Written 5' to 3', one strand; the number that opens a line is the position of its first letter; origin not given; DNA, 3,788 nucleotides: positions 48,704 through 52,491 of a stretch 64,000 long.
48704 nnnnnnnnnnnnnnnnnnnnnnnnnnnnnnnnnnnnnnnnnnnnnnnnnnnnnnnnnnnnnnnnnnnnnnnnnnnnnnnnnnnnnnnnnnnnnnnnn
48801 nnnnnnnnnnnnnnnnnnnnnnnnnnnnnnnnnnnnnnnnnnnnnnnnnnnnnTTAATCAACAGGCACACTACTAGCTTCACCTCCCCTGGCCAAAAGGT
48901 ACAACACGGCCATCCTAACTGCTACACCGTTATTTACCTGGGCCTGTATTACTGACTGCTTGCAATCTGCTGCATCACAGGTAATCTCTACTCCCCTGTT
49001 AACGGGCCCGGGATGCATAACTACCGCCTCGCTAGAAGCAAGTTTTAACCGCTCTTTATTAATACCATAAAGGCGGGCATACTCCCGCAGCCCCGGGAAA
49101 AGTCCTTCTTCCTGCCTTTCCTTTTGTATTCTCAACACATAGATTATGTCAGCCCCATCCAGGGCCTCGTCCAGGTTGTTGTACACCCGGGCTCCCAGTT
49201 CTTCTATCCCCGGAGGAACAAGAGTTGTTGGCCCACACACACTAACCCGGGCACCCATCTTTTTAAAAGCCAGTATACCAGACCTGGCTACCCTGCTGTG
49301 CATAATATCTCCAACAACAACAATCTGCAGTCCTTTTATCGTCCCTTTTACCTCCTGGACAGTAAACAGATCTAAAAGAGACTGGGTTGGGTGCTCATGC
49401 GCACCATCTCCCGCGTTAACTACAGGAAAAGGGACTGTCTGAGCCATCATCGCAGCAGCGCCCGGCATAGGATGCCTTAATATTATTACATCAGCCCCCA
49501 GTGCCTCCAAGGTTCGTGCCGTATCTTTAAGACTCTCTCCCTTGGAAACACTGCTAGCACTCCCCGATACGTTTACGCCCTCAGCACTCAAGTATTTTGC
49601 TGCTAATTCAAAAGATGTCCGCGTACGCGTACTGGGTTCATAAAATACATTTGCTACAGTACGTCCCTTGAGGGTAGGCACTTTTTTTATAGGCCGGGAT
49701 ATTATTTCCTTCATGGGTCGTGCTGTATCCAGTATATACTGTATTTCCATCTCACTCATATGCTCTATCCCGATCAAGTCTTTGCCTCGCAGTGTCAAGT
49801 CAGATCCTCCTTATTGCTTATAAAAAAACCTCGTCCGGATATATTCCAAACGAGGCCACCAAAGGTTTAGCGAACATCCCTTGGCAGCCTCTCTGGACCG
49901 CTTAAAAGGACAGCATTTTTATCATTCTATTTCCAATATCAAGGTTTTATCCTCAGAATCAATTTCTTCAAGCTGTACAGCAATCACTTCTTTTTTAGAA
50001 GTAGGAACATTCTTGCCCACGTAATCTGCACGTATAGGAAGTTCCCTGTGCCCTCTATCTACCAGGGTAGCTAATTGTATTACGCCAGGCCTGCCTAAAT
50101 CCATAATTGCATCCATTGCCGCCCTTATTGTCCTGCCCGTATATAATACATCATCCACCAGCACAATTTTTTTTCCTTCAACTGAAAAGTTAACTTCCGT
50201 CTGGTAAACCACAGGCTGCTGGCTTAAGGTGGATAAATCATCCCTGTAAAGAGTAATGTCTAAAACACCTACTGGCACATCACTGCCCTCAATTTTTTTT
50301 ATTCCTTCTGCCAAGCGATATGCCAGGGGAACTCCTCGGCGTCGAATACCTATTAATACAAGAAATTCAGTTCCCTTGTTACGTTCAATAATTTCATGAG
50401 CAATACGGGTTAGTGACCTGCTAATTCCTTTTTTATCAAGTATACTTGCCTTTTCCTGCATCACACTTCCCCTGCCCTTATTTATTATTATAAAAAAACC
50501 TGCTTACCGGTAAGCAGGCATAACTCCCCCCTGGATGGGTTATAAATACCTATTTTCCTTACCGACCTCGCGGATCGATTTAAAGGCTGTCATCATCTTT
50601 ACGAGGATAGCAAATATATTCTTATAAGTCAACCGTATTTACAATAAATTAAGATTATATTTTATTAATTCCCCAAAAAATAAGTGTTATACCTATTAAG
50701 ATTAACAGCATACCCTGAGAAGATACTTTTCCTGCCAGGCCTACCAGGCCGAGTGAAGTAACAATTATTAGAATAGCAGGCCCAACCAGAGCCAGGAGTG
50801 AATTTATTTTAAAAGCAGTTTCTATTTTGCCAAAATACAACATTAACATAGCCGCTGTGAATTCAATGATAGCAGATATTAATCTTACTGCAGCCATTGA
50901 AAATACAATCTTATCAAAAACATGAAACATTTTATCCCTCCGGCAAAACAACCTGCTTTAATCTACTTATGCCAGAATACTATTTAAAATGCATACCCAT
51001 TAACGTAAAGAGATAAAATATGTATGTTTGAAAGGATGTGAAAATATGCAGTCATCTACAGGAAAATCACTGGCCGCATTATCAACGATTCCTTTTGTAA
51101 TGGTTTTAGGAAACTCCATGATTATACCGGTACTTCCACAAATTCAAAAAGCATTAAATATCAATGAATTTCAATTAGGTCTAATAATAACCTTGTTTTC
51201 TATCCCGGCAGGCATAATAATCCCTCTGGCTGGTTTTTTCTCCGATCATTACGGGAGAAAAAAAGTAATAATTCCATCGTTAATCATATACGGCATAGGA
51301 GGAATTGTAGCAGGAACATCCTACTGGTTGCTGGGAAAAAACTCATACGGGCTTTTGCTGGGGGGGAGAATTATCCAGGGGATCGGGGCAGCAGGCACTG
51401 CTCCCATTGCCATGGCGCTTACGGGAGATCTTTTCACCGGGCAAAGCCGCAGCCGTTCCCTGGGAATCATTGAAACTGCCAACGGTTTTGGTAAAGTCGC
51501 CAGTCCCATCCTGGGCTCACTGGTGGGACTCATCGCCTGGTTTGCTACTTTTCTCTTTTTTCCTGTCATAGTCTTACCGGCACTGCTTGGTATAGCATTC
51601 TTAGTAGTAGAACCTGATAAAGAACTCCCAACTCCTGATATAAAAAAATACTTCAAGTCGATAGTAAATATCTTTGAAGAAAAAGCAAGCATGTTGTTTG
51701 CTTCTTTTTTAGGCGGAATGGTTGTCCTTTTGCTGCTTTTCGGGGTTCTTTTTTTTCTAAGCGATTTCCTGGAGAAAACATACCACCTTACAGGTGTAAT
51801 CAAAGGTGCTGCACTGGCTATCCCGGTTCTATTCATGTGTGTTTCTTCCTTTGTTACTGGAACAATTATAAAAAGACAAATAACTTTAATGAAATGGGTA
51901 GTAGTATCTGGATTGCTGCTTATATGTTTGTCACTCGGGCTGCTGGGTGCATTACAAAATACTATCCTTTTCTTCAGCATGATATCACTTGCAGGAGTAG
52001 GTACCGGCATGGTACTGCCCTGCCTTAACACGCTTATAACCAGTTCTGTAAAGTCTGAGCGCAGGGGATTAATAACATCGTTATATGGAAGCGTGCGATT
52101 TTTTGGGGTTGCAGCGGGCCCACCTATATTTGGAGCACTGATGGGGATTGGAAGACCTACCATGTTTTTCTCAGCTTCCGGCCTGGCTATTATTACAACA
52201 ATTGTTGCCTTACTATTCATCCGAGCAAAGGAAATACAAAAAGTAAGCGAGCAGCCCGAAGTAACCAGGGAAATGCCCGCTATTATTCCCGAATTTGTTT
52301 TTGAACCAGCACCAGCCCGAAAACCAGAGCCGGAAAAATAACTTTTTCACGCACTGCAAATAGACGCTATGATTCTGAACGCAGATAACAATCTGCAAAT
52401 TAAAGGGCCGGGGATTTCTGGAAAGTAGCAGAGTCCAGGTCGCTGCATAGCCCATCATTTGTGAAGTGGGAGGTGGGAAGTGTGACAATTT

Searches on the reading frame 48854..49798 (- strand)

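Call 50: search_protein_families(library=pfam, max_evalue=0.00001, proteins=[window:48854-49798:-])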
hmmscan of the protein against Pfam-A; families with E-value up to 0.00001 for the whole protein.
window:48854-49798:- (314 aa): 2 families
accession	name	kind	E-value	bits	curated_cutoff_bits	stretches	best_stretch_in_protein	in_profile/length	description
PF02729.26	OTCace_N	-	8.9e-46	156.1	29.9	1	6-149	1-148/148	Aspartate/ornithine carbamoyltransferase, carbamoyl-P binding domain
PF00185.30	OTCace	-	9.3e-28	97.7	29.4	1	155-302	1-157/157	Aspartate/ornithine carbamoyltransferase, Asp/Orn binding domain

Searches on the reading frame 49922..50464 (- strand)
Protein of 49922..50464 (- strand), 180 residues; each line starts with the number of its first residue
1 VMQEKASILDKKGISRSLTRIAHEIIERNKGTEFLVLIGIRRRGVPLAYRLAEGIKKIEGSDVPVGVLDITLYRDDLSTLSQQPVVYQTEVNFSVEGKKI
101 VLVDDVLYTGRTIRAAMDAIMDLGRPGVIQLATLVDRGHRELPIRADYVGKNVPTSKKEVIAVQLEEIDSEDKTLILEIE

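Call 50: search_protein_families(library=pfam, max_evalue=0.00001, proteins=[window:49922-50464:-])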
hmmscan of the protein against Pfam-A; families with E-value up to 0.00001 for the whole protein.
window:49922-50464:- (180 aa): 1 family
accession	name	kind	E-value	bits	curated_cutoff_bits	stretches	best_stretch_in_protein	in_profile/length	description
PF00156.33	Pribosyltran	-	2.4e-27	95.6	26.3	1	7-165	4-155/158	Phosphoribosyl transferase domain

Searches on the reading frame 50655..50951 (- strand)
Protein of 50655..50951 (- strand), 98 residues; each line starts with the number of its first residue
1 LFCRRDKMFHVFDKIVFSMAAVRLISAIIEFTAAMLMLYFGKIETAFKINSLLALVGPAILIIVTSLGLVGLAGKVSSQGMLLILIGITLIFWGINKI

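Call 50: search_protein_families(library=pfam, max_evalue=0.00001, proteins=[window:50655-50951:-])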
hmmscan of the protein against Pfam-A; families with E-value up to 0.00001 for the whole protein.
window:50655-50951:- (98 aa): 1 family
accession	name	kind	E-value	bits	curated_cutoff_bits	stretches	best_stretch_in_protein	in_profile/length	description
PF10942.13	DUF2619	-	1.3e-31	109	27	1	13-97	2-86/86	Protein of unknown function (DUF2619)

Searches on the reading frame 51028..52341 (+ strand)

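Call 19: search_protein_families(library=pfam, proteins=[window:51028-52341:+])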
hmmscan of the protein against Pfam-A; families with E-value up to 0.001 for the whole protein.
window:51028-52341:+ (437 aa): 3 families
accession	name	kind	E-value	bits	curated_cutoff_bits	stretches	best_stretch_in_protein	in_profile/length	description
PF07690.21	MFS_1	-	1.8e-66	224.9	33.4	2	22-365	5-347/347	Major Facilitator Superfamily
PF03137.26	OATP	-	8.2e-07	28.1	25.8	1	15-105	3-93/545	Organic Anion Transporter Polypeptide (OATP) family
PF05977.19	MFS_3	-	7.4e-06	25.1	27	1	261-405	52-196/524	Transmembrane secretion effector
